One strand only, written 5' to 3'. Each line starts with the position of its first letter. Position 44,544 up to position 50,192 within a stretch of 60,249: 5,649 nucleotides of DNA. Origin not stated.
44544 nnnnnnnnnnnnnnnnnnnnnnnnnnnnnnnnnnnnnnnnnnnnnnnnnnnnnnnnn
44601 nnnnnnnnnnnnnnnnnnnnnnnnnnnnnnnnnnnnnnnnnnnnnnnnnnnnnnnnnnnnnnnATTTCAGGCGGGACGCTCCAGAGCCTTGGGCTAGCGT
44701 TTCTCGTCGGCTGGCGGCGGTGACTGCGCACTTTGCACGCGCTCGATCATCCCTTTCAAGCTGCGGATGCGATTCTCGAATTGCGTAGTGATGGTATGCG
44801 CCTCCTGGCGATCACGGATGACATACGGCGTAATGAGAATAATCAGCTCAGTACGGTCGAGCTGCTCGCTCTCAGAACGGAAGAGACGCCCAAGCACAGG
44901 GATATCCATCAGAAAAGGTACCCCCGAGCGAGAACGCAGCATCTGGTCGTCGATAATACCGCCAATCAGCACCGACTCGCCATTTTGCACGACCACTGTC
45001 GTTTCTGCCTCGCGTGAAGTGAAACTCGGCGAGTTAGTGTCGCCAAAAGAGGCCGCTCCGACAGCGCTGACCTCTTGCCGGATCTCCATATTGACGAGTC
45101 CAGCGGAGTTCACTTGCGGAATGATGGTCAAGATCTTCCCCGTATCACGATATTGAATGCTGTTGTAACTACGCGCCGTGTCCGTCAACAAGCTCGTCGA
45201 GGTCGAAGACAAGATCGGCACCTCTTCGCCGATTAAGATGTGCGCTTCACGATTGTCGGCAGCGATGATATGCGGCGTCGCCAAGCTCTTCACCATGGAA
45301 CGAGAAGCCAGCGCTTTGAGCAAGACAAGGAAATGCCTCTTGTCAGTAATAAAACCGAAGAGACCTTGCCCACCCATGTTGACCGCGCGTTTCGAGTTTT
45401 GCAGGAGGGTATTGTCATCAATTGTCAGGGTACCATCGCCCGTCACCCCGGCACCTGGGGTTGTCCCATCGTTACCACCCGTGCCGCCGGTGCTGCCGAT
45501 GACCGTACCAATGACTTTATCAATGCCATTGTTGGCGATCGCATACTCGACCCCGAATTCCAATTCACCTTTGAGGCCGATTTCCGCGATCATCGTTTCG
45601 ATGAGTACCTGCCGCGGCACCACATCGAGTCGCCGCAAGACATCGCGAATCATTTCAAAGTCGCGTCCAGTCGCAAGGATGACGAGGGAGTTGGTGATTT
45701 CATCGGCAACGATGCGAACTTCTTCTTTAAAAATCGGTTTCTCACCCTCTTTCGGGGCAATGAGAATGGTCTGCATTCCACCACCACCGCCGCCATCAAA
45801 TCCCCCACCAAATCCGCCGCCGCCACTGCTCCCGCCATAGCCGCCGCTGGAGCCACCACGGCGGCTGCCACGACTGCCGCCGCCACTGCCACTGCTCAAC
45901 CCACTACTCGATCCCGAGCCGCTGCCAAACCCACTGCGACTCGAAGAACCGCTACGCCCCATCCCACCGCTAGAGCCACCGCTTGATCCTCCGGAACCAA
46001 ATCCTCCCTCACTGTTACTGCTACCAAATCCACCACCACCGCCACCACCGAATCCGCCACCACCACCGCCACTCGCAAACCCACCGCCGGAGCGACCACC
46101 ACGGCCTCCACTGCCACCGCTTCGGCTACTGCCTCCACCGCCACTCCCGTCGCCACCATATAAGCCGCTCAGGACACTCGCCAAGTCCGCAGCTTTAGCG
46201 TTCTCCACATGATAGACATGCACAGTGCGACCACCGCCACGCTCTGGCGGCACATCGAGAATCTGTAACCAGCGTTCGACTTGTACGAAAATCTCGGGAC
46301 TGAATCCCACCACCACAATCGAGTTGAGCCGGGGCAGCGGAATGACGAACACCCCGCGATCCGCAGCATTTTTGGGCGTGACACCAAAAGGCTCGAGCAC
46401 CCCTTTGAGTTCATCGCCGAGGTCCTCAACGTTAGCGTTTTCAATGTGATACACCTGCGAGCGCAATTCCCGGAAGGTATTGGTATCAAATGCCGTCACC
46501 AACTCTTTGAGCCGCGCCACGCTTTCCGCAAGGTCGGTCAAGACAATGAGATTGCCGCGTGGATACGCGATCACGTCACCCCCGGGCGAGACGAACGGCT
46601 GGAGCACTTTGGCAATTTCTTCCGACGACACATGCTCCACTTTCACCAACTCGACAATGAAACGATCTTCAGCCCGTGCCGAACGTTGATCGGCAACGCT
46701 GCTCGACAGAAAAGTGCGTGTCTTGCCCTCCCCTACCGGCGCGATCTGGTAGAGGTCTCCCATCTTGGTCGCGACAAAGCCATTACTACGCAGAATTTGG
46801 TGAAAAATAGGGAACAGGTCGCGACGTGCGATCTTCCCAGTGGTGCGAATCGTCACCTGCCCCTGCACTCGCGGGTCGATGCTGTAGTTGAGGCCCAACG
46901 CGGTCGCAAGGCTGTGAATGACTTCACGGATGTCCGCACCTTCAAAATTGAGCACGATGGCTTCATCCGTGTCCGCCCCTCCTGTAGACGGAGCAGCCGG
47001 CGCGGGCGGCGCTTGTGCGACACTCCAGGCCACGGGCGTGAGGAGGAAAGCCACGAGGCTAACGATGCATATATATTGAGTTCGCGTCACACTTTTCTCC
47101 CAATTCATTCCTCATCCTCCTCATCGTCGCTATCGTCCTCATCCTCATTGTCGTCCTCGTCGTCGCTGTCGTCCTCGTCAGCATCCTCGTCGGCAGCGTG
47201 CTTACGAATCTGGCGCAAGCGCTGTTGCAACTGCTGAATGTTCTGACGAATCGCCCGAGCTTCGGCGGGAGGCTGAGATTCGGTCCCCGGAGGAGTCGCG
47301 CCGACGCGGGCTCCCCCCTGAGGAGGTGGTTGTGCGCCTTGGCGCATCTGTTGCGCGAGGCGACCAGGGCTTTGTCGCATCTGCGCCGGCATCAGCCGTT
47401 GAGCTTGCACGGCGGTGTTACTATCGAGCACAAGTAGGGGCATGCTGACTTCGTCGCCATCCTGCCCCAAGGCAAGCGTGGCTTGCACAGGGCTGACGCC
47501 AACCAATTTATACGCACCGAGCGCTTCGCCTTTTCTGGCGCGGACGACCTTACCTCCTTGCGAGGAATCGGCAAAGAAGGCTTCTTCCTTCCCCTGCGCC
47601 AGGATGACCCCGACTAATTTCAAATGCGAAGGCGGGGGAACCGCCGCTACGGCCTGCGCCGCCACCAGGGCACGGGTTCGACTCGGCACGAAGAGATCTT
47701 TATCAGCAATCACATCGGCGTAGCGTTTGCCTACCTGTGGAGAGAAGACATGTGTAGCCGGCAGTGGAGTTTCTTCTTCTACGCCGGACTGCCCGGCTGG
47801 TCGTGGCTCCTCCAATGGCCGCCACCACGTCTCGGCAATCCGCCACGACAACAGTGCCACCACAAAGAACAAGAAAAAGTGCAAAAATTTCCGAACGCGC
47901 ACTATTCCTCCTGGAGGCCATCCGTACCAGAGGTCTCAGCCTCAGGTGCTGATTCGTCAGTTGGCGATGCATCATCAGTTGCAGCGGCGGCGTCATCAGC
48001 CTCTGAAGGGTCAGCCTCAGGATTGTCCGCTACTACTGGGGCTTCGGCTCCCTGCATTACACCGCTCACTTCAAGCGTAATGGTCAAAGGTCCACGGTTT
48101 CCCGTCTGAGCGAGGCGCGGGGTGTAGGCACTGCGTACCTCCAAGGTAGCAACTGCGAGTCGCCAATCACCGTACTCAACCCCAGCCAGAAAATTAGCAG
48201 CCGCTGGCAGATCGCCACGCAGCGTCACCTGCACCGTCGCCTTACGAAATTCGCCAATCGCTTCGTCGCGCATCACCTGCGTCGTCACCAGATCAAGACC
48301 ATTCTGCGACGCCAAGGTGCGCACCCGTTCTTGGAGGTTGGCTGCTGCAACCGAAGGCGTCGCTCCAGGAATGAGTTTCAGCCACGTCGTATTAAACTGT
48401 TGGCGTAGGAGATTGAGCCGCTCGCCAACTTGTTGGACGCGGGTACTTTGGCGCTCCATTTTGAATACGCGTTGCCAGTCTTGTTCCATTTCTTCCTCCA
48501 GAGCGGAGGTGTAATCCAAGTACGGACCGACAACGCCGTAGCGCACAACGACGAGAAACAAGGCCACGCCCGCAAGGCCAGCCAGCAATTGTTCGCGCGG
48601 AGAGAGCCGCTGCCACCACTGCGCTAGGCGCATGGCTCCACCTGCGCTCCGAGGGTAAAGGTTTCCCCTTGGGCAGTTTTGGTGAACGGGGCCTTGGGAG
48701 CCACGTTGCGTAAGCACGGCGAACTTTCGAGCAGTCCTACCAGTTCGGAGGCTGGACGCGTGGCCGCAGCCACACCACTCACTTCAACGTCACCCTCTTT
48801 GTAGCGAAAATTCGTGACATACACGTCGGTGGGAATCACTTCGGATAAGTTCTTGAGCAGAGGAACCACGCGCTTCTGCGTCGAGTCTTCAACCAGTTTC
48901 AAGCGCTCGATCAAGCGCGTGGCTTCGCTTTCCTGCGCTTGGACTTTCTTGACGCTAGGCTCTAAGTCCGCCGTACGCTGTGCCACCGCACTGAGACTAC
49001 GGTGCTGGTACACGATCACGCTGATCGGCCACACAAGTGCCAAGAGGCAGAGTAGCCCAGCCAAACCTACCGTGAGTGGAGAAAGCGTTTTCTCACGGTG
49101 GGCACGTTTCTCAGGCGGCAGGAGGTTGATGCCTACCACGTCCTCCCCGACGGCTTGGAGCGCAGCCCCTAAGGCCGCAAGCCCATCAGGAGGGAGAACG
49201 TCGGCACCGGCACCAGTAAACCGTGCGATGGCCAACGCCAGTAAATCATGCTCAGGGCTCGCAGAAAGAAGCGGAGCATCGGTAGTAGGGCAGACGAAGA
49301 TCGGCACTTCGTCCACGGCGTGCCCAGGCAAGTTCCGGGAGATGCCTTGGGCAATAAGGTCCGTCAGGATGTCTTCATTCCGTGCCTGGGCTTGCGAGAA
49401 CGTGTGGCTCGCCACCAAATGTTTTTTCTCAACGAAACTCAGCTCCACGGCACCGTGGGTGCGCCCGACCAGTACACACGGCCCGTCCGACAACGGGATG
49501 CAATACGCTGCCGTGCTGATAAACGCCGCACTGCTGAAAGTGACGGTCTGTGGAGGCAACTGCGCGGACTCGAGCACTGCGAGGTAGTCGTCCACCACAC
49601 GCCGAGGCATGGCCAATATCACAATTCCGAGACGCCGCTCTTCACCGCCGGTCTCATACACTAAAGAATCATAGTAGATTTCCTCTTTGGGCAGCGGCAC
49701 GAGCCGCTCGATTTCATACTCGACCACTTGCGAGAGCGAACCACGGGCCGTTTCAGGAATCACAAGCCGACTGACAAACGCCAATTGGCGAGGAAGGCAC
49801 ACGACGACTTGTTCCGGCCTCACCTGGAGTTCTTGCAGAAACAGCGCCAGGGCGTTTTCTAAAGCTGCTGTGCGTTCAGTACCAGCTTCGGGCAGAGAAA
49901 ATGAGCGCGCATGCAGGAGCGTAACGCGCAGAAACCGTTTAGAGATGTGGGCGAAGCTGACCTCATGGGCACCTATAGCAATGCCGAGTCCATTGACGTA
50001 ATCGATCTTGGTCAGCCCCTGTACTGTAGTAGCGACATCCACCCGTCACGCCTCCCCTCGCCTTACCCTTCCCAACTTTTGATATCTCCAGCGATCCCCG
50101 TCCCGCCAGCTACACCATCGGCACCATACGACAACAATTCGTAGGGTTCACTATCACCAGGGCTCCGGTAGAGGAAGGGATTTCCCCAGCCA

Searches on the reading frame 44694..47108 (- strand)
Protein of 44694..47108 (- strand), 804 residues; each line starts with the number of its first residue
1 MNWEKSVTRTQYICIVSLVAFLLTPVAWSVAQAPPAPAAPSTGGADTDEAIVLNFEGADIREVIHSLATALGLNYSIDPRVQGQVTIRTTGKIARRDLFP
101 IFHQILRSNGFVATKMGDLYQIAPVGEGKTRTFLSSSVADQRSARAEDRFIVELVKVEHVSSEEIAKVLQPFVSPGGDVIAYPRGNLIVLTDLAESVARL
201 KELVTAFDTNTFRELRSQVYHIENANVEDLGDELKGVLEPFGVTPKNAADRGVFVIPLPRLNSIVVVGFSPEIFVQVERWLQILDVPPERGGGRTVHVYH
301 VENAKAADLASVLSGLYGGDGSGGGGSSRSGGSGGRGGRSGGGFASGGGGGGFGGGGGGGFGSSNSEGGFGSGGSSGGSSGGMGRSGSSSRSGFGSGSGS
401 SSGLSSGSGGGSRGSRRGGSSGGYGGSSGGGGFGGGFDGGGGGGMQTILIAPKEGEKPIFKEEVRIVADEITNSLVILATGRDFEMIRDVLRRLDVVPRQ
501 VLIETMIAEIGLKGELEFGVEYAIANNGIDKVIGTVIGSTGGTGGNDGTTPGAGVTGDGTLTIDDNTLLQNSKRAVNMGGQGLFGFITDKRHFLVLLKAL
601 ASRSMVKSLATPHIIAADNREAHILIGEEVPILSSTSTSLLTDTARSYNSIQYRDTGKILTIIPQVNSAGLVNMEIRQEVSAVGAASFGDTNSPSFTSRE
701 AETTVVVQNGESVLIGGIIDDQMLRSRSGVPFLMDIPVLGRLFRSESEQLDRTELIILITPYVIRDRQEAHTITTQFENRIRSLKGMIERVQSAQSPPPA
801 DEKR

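Call 79: search_protein_families(library=pfam, proteins=[window:44694-47108:-], max_evalue=0.00001)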
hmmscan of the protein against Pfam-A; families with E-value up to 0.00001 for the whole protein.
window:44694-47108:- (804 aa): 3 families
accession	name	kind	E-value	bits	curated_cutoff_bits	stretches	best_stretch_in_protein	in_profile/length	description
PF00263.26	Secretin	-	8.4e-47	159.3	27.5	1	599-765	1-169/169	Bacterial type II and III secretion system protein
PF03958.22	Secretin_N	-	7.5e-36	122.6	28.2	3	152-209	1-65/69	Bacterial type II/III secretion system short domain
PF21305.2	type_II_gspD_N0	-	1e-17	64.1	27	1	53-122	1-71/71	GspD-like, N0 domain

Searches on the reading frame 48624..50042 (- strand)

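Call 79: search_protein_families(library=pfam, proteins=[window:48624-50042:-], max_evalue=0.00001)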
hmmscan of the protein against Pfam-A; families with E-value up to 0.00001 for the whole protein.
window:48624-50042:- (472 aa): 2 families
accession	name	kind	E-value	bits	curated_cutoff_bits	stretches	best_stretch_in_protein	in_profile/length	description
PF05137.18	PilN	-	1.2e-11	44.9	22.8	1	395-467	2-77/78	Fimbrial assembly protein (PilN)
PF11104.14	PilM_2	-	5.6e-06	26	27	1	20-174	1-162/340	Type IV pilus assembly protein PilM;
